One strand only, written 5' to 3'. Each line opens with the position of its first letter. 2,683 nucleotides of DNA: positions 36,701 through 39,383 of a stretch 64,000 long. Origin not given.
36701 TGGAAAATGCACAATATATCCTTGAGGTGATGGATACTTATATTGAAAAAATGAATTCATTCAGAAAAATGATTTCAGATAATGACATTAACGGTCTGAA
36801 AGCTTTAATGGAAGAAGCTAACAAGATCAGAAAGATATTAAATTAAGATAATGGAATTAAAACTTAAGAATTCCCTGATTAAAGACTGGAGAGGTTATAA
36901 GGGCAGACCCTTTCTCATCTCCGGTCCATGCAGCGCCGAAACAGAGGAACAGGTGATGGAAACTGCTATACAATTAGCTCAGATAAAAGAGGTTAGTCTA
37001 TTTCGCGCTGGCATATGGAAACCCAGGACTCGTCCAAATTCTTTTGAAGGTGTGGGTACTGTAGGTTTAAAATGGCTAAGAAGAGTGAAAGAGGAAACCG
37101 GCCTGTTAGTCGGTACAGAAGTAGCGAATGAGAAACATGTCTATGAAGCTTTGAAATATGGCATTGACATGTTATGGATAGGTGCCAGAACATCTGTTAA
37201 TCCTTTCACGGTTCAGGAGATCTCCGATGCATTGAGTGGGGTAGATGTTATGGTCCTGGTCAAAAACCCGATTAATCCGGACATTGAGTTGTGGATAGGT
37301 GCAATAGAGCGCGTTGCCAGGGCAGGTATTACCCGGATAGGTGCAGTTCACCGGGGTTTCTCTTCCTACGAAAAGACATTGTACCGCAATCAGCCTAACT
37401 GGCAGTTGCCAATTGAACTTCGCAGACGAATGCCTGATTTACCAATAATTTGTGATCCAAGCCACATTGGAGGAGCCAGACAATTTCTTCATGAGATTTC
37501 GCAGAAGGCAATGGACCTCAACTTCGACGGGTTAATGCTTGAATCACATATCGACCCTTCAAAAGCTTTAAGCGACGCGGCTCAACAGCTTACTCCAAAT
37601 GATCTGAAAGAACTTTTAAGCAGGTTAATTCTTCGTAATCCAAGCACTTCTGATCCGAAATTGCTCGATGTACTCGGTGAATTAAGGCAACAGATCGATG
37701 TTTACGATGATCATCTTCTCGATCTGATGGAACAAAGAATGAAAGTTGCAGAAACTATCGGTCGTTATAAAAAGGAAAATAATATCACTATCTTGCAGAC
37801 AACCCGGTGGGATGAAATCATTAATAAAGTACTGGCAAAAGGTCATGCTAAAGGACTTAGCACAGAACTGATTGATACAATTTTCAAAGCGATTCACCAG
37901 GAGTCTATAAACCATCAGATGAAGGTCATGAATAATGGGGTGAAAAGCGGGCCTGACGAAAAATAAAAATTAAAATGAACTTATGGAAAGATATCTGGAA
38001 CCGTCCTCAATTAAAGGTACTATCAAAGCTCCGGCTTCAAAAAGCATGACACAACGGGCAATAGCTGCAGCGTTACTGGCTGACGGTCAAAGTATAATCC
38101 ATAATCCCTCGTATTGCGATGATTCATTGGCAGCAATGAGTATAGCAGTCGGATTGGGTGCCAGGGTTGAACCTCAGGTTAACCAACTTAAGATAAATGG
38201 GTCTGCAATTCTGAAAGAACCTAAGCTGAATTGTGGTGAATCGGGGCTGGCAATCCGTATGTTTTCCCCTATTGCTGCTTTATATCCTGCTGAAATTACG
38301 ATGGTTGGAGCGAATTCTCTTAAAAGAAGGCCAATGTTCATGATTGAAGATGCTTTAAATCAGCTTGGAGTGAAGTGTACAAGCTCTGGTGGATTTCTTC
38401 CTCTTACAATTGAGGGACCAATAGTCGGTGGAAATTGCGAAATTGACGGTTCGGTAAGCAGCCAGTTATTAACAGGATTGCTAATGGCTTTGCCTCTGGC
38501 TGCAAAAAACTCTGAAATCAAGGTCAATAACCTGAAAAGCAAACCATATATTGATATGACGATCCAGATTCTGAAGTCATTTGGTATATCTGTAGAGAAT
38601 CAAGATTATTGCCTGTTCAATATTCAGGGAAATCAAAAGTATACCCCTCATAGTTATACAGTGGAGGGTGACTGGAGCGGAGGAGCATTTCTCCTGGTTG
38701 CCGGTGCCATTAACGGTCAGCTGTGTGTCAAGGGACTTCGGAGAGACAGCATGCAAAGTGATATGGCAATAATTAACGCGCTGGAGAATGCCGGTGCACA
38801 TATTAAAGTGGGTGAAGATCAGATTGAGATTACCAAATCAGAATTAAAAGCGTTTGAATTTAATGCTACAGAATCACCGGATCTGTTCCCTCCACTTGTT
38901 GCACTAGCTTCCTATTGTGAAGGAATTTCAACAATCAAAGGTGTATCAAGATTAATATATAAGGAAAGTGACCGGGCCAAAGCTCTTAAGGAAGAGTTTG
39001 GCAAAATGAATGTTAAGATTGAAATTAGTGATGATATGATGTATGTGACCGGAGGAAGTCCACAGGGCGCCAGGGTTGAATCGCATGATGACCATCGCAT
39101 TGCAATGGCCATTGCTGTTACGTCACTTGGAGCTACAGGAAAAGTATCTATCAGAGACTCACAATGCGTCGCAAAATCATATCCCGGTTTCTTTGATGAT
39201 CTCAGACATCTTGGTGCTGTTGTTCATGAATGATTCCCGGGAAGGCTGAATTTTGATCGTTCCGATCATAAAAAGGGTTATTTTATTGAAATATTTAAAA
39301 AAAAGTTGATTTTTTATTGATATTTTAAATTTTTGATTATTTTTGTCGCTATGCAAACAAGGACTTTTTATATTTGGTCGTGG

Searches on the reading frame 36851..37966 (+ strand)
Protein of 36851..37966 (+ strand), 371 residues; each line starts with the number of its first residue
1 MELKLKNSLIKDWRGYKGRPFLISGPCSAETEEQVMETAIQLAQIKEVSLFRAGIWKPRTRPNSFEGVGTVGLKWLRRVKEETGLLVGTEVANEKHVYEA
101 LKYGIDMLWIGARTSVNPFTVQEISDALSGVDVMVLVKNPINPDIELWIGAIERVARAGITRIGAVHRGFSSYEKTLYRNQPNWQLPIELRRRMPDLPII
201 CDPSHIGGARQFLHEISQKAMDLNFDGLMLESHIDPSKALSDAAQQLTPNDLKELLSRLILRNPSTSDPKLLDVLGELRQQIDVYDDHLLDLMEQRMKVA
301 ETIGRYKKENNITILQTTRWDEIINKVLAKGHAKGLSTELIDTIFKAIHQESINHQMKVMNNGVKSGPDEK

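Call 7: search_protein_families(library=pfam, proteins=[window:36851-37966:+])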
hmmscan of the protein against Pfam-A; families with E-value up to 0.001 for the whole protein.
window:36851-37966:+ (371 aa): 2 families
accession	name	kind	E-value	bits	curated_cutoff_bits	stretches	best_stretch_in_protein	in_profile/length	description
PF00793.26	DAHP_synth_1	-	5.3e-40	137.5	25.5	1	15-256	13-258/270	DAHP synthetase I family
PF01817.26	CM_2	-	1.4e-23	83.4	27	1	278-356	1-79/80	Chorismate mutase type II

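Call 8: search_protein_families(library=ncbifam, proteins=[window:36851-37966:+])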
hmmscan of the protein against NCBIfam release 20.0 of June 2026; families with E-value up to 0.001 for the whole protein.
window:36851-37966:+ (371 aa): 28 families (the best 25 are shown)
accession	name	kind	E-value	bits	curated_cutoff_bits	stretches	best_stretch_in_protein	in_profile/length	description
NF009239.0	PRK12595.1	equivalog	6.9e-53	179.9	279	2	17-259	116-350/360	bifunctional 3-deoxy-7-phosphoheptulonate synthase/chorismate mutase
NF006421.0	PRK08673.1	subfamily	1.4e-52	179.1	335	1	17-259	92-326/338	3-deoxy-7-phosphoheptulonate synthase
TIGR01361.1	DAHP_synth_Bsub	equivalog_domain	2.3e-49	168.1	267.75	1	17-259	23-257/260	3-deoxy-7-phosphoheptulonate synthase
NF041229.1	BagF_FevY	exception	5.6e-42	144.1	700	1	18-274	89-335/340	phospho-2-dehydro-3-deoxyheptonate aldolase BagF/FevY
NF009933.0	PRK13396.1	subfamily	1e-37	130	486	1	22-259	104-334/352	3-deoxy-7-phosphoheptulonate synthase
NF003543.0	PRK05198.1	equivalog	7.5e-19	67.8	242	2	205-259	210-264/273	3-deoxy-8-phosphooctulonate synthase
TIGR01362.1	KDO8P_synth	equivalog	2.6e-18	66.2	314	2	206-260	196-250/258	3-deoxy-8-phosphooctulonate synthase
TIGR01805.1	CM_mono_grmpos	equivalog_domain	1.1e-12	48.1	71.2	1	275-350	1-75/81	chorismate mutase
TIGR01791.2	CM_archaeal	equivalog_domain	1.2e-12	47.6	66.95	1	276-356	2-82/83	chorismate mutase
NF008400.0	PRK11199.1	equivalog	9.4e-12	44.5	273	1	275-360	5-90/374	bifunctional chorismate mutase/prephenate dehydrogenase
NF004925.0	PRK06285.1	equivalog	3.3e-10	39.9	77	1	273-361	7-95/99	chorismate mutase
TIGR01808.1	CM_M_hiGC-arch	equivalog_domain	6.7e-10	39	52.15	1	277-327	4-54/74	chorismate mutase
TIGR01807.1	CM_P2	equivalog_domain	1.6e-09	37.9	69.55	1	275-348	1-75/76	chorismate mutase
TIGR01803.1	CM-like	subfamily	1.2e-08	35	73.35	1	276-356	2-82/82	chorismate mutase family protein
TIGR01806.1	CM_mono2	equivalog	5.9e-08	32.9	74.15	1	287-348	7-68/114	gamma subclass chorismate mutase AroQ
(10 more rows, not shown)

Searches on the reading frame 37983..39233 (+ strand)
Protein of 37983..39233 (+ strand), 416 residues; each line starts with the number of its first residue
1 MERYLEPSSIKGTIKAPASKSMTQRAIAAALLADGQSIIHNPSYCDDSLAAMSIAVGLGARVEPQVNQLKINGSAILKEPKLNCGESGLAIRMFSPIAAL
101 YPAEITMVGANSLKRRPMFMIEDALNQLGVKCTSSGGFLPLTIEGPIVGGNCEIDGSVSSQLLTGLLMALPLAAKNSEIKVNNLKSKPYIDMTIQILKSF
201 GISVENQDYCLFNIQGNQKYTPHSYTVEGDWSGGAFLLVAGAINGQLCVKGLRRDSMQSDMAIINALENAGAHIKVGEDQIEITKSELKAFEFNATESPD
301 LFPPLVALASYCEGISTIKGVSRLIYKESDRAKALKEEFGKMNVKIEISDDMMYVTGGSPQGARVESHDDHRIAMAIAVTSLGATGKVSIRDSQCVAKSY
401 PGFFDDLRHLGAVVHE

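Call 7: search_protein_families(library=pfam, proteins=[window:37983-39233:+])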
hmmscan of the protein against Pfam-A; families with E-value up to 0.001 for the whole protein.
window:37983-39233:+ (416 aa): 1 family
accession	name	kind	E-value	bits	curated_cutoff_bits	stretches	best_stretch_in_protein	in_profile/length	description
PF00275.25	EPSP_synthase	-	6.3e-98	328.7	22.8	1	7-407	4-417/417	EPSP synthase (3-phosphoshikimate 1-carboxyvinyltransferase)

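Call 8: search_protein_families(library=ncbifam, proteins=[window:37983-39233:+])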
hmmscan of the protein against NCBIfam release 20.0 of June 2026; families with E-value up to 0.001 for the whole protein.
window:37983-39233:+ (416 aa): 6 families
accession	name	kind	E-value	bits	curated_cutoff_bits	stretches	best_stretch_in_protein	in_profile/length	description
TIGR01356.1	aroA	equivalog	5.8e-115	384.4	287.25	1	12-412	1-414/415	3-phosphoshikimate 1-carboxyvinyltransferase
NF008816.0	PRK11860.1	equivalog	3.7e-76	256.6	943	1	9-410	14-435/662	bifunctional 3-phosphoshikimate 1-carboxyvinyltransferase/cytidylate kinase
NF011381.1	PRK14806.1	equivalog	2.1e-56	191.6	902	1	8-413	310-729/733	bifunctional prephenate dehydrogenase/3-phosphoshikimate 1-carboxyvinyltransferase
NF006873.0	PRK09369.1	subfamily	1.6e-34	119.3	297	1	9-415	11-415/419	UDP-N-acetylglucosamine 1-carboxyvinyltransferase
TIGR01072.1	murA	equivalog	5.9e-33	114.2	392.7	1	9-415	11-415/416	UDP-N-acetylglucosamine 1-carboxyvinyltransferase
NF009470.0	PRK12830.1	equivalog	1.3e-23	83.4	552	1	9-414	11-412/417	UDP-N-acetylglucosamine 1-carboxyvinyltransferase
